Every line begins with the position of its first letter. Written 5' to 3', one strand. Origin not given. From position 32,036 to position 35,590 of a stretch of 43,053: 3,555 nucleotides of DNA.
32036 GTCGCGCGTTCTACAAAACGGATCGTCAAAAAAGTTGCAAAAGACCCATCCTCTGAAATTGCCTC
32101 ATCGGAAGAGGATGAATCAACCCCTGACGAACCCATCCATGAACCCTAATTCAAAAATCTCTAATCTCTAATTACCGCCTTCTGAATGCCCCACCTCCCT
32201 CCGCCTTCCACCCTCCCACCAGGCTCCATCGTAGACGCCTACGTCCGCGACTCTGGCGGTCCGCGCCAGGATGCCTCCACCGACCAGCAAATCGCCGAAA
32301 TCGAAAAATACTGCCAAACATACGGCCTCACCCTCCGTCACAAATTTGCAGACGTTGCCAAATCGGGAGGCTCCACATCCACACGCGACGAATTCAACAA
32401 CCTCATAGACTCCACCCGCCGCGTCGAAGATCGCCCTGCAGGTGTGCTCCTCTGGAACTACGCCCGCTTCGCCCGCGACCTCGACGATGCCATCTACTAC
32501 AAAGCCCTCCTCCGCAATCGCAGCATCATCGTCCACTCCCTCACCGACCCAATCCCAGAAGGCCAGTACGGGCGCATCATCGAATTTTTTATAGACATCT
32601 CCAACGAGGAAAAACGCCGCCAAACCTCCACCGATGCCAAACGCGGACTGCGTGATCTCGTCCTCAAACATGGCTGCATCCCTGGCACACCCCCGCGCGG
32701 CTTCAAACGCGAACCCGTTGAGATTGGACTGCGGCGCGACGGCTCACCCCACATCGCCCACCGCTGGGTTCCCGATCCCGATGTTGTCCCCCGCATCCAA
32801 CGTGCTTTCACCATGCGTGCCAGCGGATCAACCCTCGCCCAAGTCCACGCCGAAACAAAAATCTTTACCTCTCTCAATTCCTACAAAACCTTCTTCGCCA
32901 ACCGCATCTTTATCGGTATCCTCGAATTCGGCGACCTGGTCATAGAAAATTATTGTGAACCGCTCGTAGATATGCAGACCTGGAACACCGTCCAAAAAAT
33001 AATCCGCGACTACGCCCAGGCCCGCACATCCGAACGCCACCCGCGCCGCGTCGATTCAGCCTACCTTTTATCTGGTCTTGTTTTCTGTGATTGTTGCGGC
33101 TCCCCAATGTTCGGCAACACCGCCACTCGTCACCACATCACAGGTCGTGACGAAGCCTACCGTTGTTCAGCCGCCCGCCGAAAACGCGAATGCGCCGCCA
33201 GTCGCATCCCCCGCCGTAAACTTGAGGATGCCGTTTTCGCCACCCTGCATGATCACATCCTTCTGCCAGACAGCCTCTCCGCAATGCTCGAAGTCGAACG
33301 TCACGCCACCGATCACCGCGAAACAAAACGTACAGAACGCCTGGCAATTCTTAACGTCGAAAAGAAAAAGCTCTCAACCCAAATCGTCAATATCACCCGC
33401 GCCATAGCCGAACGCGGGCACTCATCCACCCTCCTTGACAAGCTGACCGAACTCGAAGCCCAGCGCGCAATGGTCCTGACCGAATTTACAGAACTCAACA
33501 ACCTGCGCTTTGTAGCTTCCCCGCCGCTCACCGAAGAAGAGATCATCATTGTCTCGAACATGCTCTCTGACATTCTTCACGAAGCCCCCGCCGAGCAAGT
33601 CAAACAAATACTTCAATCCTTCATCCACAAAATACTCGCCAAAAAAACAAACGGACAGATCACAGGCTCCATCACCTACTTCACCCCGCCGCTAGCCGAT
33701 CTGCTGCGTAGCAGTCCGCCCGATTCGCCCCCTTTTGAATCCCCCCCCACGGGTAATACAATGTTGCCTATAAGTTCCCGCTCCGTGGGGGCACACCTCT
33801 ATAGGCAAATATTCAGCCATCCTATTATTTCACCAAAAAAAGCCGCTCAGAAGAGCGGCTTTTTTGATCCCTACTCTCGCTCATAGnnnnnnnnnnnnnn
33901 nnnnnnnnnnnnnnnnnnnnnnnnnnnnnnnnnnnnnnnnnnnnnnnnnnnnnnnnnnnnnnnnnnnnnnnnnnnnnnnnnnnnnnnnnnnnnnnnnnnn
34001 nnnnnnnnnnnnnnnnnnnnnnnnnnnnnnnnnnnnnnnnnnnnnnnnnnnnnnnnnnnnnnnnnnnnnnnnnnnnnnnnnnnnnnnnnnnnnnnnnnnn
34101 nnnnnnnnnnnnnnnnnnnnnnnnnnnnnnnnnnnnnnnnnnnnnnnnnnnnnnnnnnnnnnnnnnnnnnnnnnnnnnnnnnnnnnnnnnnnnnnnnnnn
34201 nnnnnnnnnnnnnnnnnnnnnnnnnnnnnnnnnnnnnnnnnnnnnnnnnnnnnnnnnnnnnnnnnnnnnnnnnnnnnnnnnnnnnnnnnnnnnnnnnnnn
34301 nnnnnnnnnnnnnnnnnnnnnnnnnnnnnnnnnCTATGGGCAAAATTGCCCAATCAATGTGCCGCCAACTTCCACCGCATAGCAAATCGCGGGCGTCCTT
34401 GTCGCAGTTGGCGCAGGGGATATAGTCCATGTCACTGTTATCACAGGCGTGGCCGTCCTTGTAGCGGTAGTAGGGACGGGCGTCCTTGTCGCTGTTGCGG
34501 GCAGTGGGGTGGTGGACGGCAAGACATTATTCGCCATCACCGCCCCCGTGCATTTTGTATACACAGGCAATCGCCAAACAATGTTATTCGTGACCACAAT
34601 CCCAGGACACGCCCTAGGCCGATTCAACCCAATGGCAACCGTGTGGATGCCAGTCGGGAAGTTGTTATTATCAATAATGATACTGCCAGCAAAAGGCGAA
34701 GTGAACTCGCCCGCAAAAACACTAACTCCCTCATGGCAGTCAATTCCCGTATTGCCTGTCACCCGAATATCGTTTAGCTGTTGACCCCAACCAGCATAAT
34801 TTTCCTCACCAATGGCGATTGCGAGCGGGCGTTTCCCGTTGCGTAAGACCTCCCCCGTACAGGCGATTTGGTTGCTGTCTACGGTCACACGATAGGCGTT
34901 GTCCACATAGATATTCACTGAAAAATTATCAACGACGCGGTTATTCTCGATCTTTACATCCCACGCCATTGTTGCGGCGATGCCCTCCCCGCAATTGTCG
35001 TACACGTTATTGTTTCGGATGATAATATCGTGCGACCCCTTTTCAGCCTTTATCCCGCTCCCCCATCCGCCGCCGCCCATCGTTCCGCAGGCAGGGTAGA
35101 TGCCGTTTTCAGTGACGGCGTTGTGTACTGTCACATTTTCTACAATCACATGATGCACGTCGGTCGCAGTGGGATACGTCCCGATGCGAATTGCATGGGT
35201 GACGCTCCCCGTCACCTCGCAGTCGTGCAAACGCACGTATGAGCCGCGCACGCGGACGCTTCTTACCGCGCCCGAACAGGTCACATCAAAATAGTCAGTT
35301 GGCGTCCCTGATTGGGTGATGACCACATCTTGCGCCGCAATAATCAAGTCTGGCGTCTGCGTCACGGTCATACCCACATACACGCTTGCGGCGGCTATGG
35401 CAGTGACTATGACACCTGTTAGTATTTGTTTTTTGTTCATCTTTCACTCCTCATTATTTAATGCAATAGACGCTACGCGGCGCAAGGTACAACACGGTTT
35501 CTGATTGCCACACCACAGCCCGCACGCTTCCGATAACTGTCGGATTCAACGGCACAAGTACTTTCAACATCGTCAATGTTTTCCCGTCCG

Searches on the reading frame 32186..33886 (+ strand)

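Call 13: search_protein_families(library=phrogs, proteins=[window:32186-33886:+])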
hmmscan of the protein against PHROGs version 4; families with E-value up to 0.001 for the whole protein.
window:32186-33886:+ (566 aa): 2 families
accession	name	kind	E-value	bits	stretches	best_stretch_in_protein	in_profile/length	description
phrog_95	-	integration and excision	1.1e-58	200.4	1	13-492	87-562/651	integrase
phrog_125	-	DNA, RNA and nucleotide metabolism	6.2e-12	46.6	1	19-226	25-191/254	DNA invertase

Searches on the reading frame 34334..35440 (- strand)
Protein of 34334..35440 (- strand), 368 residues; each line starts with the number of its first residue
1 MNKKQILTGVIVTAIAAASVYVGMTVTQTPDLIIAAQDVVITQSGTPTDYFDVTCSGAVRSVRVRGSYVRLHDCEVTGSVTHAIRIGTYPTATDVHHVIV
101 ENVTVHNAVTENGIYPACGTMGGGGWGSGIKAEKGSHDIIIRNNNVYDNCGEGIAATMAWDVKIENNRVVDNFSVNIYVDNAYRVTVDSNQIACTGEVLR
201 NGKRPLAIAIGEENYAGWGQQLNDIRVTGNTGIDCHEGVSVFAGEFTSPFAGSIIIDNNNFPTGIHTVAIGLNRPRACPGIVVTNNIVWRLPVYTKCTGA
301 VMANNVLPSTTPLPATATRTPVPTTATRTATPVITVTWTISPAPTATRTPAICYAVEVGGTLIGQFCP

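Call 76: search_protein_families(library=phrogs, proteins=[window:34334-35440:-], max_evalue=0.001)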
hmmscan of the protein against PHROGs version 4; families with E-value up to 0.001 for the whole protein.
window:34334-35440:- (368 aa): 1 family
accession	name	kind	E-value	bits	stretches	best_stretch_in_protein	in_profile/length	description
phrog_2234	-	tail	0.00073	19.3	1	68-286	413-643/757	tail spike protein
